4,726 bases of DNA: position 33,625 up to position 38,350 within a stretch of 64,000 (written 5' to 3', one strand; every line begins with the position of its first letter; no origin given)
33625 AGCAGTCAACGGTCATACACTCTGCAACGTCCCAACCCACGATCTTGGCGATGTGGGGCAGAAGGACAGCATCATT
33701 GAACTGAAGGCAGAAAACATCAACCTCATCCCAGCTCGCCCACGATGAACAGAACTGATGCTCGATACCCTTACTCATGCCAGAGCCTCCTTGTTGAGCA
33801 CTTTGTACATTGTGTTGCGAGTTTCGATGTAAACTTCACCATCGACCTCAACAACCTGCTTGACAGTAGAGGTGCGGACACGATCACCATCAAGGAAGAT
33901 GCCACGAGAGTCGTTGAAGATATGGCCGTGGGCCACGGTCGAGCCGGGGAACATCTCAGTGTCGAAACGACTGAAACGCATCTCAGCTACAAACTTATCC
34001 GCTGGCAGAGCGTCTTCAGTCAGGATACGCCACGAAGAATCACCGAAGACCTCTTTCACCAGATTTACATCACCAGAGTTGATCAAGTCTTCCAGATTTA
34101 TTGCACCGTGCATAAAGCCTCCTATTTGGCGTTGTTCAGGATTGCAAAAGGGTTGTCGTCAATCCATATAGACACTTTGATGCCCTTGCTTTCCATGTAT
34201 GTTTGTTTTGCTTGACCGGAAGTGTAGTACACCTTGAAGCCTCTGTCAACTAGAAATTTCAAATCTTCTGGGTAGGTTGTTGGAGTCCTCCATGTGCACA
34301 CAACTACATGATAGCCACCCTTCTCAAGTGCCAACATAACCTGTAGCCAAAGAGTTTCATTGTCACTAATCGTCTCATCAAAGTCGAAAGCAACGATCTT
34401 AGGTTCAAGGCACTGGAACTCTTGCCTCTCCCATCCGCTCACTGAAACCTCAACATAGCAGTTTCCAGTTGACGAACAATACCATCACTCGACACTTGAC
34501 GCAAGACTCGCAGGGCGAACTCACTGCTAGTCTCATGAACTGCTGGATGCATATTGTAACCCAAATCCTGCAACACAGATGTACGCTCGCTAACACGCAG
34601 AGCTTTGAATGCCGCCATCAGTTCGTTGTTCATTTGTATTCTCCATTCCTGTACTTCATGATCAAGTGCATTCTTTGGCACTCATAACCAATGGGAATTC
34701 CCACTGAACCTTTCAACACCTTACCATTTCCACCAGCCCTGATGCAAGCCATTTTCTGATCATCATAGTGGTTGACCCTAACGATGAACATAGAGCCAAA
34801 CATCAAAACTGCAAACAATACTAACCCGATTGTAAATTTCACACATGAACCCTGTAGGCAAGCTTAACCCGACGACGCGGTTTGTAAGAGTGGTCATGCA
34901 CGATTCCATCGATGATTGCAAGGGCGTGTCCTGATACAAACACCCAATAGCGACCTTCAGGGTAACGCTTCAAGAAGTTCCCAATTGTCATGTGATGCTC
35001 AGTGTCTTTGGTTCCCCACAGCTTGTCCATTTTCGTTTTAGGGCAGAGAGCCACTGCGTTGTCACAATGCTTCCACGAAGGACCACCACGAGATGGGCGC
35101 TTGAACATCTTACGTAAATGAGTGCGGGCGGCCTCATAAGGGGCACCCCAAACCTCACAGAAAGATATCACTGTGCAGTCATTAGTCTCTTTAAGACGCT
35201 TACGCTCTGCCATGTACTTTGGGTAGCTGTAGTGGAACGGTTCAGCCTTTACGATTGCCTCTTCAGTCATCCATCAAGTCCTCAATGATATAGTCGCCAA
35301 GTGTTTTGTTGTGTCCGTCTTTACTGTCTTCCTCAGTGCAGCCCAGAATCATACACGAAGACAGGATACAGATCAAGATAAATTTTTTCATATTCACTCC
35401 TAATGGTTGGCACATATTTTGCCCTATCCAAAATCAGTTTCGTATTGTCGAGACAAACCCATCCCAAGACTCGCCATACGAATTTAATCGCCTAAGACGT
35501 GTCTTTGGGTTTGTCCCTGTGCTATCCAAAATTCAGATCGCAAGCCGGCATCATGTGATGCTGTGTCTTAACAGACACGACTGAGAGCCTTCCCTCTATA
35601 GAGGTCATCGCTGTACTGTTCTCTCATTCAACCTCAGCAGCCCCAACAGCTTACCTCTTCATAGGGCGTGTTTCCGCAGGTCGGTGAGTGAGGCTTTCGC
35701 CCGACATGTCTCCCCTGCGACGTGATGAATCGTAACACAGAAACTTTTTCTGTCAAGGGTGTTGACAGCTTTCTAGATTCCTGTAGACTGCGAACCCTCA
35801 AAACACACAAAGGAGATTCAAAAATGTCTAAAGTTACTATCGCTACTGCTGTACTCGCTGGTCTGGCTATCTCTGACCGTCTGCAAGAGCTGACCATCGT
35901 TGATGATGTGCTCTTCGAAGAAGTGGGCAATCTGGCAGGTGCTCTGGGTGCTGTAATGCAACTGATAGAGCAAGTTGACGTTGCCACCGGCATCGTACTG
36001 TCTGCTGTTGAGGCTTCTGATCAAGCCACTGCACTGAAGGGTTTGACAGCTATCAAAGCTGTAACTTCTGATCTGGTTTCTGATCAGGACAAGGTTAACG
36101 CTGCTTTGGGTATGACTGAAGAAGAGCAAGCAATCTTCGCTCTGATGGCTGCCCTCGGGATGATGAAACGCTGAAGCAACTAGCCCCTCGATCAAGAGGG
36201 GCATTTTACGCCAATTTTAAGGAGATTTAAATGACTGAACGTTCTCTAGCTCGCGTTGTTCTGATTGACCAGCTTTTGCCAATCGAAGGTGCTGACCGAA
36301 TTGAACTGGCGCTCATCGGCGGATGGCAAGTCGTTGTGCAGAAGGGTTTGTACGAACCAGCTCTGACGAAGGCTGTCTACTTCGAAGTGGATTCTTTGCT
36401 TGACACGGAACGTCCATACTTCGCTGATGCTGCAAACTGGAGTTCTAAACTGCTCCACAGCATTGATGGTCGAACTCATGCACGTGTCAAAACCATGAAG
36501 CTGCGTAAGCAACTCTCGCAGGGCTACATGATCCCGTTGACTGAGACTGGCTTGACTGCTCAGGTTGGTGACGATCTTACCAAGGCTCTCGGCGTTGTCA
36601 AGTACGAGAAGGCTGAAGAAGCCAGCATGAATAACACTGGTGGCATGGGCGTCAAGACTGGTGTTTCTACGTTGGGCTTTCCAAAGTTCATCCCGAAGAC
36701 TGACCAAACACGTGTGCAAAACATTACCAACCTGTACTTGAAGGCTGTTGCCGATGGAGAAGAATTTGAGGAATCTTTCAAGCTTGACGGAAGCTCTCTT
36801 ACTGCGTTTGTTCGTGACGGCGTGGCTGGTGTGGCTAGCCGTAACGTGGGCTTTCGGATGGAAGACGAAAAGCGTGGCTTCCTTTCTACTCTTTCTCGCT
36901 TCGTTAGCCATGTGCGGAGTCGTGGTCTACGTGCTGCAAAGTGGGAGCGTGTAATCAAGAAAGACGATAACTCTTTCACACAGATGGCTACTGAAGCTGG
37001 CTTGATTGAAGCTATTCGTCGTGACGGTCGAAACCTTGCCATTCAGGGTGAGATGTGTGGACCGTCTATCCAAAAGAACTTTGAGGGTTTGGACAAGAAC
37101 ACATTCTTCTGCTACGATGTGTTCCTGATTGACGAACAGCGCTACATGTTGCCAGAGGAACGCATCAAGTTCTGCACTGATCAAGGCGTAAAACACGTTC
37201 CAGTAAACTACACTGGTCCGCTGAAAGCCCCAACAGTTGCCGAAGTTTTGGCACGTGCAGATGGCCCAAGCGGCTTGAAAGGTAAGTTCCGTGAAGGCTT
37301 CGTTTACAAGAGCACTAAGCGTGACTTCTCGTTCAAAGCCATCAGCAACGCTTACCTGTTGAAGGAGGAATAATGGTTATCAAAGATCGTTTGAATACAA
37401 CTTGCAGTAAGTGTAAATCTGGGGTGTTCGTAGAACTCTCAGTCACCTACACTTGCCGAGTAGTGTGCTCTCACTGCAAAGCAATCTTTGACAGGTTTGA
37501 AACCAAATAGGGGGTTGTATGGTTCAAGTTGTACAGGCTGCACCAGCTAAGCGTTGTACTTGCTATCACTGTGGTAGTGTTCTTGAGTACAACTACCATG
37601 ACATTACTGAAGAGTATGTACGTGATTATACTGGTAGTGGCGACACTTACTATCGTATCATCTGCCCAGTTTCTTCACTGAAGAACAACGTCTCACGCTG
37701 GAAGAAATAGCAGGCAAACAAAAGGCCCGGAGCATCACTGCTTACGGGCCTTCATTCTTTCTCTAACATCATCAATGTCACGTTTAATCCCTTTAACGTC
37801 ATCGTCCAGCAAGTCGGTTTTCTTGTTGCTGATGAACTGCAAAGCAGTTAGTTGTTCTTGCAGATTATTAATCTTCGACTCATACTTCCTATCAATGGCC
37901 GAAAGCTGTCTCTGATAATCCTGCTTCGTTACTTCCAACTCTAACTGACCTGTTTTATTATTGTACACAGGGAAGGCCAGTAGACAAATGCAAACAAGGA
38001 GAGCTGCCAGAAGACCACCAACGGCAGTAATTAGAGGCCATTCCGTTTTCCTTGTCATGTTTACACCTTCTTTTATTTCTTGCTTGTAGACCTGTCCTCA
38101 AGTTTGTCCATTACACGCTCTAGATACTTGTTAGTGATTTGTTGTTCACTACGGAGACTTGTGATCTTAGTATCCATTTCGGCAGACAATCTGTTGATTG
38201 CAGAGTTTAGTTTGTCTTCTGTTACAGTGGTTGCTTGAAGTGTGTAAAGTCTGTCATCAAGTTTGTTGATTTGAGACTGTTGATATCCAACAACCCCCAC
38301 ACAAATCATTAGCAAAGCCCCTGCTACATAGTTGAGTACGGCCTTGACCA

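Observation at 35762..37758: Self-contained reverse-strand cassette: high-expression acidic protein, Rnl5-type RNA ligase and two zinc-ribbon mini-proteins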

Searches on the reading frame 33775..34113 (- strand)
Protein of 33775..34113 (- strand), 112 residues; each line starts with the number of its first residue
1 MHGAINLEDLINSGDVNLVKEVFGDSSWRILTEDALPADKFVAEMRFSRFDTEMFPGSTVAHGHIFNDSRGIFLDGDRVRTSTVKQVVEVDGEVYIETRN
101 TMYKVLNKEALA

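Call 40: search_protein_families(library=pfam, proteins=[window:33775-34113:-], max_evalue=0.01)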
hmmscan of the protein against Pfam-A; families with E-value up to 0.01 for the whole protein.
window:33775-34113:- (112 aa): 1 family
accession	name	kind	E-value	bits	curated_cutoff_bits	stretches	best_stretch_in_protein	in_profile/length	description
PF22275.1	DUF6957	-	0.002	18.1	27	1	63-103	57-94/112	Domain of unknown function (DUF6957)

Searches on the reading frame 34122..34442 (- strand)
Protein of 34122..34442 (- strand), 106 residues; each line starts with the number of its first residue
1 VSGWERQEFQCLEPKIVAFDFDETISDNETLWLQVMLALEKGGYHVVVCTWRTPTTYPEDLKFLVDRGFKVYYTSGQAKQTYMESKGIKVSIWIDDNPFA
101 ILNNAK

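Call 40: search_protein_families(library=pfam, proteins=[window:34122-34442:-], max_evalue=0.01)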
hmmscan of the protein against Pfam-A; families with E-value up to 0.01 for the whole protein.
window:34122-34442:- (106 aa): 0 families

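Call 43: search_protein_families(library=phrogs, proteins=[window:34122-34442:-], max_evalue=0.001)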
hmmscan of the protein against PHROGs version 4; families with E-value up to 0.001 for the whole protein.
window:34122-34442:- (106 aa): 3 families
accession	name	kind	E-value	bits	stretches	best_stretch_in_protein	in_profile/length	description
phrog_4256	-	unknown function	6.9e-48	163.1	1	4-105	1-102/141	-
phrog_4919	-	unknown function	1.4e-19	71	1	12-103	4-96/126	-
phrog_1238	-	moron, auxiliary metabolic gene and host takeover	5.8e-06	27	1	10-96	18-114/155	phosphoheptose isomerase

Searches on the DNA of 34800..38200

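Call 57: search_rna_families(source=window, start=34800, end=38200, threshold=evalue, max_evalue=1)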
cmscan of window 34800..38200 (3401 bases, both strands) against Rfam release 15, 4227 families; matches with E-value up to 1: 0.
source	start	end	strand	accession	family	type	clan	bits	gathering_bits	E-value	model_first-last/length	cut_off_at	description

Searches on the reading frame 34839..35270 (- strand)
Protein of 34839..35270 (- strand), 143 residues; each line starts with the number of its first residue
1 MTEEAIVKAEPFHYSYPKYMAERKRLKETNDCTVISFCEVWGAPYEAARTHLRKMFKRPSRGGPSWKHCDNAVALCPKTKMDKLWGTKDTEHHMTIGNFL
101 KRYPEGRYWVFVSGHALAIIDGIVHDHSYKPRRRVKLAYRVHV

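Call 40: search_protein_families(library=pfam, proteins=[window:34839-35270:-], max_evalue=0.01)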
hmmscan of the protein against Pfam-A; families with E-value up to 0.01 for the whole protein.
window:34839-35270:- (143 aa): 0 families

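Call 43: search_protein_families(library=phrogs, proteins=[window:34839-35270:-], max_evalue=0.001)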
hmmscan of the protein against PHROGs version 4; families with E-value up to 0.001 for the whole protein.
window:34839-35270:- (143 aa): 2 families
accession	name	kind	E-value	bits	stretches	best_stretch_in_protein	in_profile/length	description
phrog_3754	-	unknown function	2.8e-34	119.4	1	15-142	7-144/145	-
phrog_15863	-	unknown function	4.9e-05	23.8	1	17-141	4-120/312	-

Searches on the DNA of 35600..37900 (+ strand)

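Call 6: search_dna_similar(query=window:35600-37900:+, collection=phages, mode=near, max_rows=25)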
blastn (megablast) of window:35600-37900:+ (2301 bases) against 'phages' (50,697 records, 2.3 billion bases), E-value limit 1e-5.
Records with a match: 42; places in all: 42; records where one place covers at least 80% of the query: 0.
Best place of each record, by identity: 90-95% 2; 80-90% 34; 60-80% 6.
By first word of the organism name: Pseudomonas 41; Pectobacterium 1.
By host as written in the record: Pseudomonas syringae pv. actinidiae 12; Pseudomonas syringae pv. porri LMG 28495 8; - 4; Pseudomonas syringae 3; Pseudomonas syringae pv. Tomato 99TK 2; Pseudomonas sp. 2; Pseudomonas fluorescens SA1 2; Pseudomonas syringae pv. actinidiae ICMP 18800 2; and 6 more.
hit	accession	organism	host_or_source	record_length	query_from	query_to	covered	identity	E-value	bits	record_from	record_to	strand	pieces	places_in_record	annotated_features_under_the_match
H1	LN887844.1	Pseudomonas phage VCM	-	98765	620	2296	67%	89.9%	0e+0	1975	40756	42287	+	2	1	RNA ligase | hypothetical protein (x2)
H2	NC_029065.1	Pseudomonas phage VCM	-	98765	620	2296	67%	89.9%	0e+0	1975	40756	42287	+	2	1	RNA ligase | hypothetical protein (x2)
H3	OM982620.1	Pseudomonas phage Kremar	Pseudomonas syringae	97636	620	2296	66%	89.6%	0e+0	1946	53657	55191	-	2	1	RNA ligase | hypothetical protein (x2)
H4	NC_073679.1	Pseudomonas phage Kremar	Pseudomonas syringae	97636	620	2296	66%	89.6%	0e+0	1946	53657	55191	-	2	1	RNA ligase | hypothetical protein (x2)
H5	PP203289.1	Pseudomonas phage Psxphi15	Pseudomonas syringae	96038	630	2296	66%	89.0%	0e+0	1870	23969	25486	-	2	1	RNA ligase | hypothetical protein (x2)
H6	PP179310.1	Pseudomonas phage Pyxpy01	Pseudomonas syringae P1.01.01B03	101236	620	2300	73%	75.0%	0e+0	743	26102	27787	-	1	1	RNA ligase | hypothetical protein (x2) | putative lysis module protein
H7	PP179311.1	Pseudomonas phage Pyxpy02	Pseudomonas syringae 19B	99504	620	2300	73%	75.0%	0e+0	743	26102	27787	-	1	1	RNA ligase | hypothetical protein | putative lysis module protein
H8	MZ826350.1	Pseudomonas phage M5.1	Pseudomonas syringae pv. Tomato 99TK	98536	162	1779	56%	84.7%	0e+0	1275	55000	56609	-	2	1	109: RNA ligase | 110: hypothetical protein | 108: hypothetical protein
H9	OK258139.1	Pseudomonas phage COT4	Pseudomonas sp.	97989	162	1779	56%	84.7%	0e+0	1275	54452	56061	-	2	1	RNA ligase | hypothetical protein (x2)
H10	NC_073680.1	Pseudomonas phage M5.1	Pseudomonas syringae pv. Tomato 99TK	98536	162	1779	56%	84.7%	0e+0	1275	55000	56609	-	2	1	109: RNA ligase | 110: hypothetical protein | 108: hypothetical protein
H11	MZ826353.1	Pseudomonas phage REC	Pseudomonas syringae pv. Tomato 192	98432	162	1778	56%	81.9%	0e+0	1072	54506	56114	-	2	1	109: RNA ligase | 110: hypothetical protein | 108: hypothetical protein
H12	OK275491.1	Pseudomonas phage REC1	Pseudomonas sp.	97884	162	1778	56%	81.9%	0e+0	1072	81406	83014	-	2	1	RNA ligase | hypothetical protein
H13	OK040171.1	Pseudomonas phage PHB09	Pseudomonas syringae pv. actinidiae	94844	621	1774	50%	79.3%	0e+0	797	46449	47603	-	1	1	hypothetical protein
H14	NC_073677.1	Pseudomonas phage PHB09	Pseudomonas syringae pv. actinidiae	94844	621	1774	50%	79.3%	0e+0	797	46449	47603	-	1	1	hypothetical protein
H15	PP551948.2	Pseudomonas phage UNO-G1W1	Pseudomonas fluorescens Migula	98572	580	1780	52%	73.8%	2e-119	436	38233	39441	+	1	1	RNA ligase | hypothetical protein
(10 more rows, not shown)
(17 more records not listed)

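Call 7: get_annotated_region(hit=H1, flank=5000)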
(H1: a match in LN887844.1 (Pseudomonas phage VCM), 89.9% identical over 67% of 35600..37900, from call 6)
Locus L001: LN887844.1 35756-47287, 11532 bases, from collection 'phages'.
description: Pseudomonas phage VCM genome assembly VCM, chromosome : 1.
organism: Pseudomonas phage VCM (NCBI taxid 1729937)
taxonomy: Viruses; Duplodnaviria; Heunggongvirae; Uroviricota; Caudoviricetes; Otagovirus; Otagovirus VCM
host: -; source: -; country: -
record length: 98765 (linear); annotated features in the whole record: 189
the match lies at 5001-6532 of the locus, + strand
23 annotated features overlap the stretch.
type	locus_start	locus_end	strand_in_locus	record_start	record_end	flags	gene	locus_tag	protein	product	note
CDS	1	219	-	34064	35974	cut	-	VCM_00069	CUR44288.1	KaiC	-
CDS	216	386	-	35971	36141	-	-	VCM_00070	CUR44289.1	hypothetical protein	-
CDS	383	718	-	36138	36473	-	-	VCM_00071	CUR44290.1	hypothetical protein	-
CDS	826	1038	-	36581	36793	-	-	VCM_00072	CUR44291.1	hypothetical protein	-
CDS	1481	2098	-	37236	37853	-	-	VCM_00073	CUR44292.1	hypothetical protein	-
CDS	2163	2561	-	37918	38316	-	-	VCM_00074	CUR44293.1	hypothetical protein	-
CDS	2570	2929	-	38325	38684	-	-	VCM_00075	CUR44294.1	hypothetical protein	-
CDS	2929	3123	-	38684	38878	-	-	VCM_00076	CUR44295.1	hypothetical protein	-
CDS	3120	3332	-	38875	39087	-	-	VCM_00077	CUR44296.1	hypothetical protein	-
CDS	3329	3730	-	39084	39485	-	-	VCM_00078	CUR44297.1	hypothetical protein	-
CDS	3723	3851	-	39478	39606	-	-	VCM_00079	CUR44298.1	hypothetical protein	-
CDS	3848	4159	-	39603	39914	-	-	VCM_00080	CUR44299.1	hypothetical protein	-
CDS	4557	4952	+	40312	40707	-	-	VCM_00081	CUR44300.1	hypothetical protein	-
CDS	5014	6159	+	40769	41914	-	-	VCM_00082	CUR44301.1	RNA ligase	-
CDS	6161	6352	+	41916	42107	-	-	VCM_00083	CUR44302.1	hypothetical protein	-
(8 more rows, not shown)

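Call 8: get_annotated_region(hit=H8, flank=5000)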
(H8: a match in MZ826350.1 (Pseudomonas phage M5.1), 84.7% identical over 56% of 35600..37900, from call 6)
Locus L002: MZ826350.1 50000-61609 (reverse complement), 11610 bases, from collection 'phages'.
description: Pseudomonas phage M5.1, complete genome.
organism: Pseudomonas phage M5.1 (NCBI taxid 2873460)
taxonomy: Viruses; Duplodnaviria; Heunggongvirae; Uroviricota; Caudoviricetes; Otagovirus
host: Pseudomonas syringae pv. Tomato 99TK; source: waste water treatment plant; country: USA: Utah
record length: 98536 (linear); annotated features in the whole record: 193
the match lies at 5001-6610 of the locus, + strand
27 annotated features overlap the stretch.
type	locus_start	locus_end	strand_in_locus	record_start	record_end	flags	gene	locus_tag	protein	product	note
CDS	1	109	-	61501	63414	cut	125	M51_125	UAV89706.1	DNA primase/helicase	-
CDS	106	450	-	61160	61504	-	124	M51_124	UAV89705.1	hypothetical protein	-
CDS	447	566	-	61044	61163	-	123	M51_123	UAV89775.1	hypothetical protein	-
CDS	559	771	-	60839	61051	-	122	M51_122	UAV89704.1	hypothetical protein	-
CDS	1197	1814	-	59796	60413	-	121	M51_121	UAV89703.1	hypothetical protein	-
CDS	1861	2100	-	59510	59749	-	120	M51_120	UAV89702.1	hypothetical protein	-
CDS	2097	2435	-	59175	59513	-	119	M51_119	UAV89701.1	hypothetical protein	-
CDS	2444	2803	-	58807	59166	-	118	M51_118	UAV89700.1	phosphatase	-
CDS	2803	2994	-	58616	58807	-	117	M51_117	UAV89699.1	DNA binding protein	-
CDS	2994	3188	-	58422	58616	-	116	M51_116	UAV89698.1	hypothetical protein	-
CDS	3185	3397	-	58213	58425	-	115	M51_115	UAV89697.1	hypothetical protein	-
CDS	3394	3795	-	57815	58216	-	114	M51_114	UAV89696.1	peptidase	-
CDS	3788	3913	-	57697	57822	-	113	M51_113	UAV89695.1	hypothetical protein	-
CDS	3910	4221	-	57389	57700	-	112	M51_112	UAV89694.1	hypothetical protein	-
CDS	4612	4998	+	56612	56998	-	111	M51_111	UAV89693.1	hypothetical protein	-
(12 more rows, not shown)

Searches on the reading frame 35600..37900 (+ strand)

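Call 43: search_protein_families(library=phrogs, proteins=[L002:4612-4998:+], max_evalue=0.001)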
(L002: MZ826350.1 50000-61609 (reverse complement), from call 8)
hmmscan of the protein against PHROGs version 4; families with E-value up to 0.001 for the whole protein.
L002:4612-4998:+ (128 aa): 1 family
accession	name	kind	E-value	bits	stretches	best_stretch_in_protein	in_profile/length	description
phrog_37602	-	unknown function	4.5e-69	232.2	1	1-128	1-131/131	-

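Call 44: search_protein_families(library=pfam, proteins=[L002:4612-4998:+], max_evalue=0.001)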
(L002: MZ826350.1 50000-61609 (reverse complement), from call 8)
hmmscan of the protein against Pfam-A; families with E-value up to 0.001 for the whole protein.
L002:4612-4998:+ (128 aa): 0 families
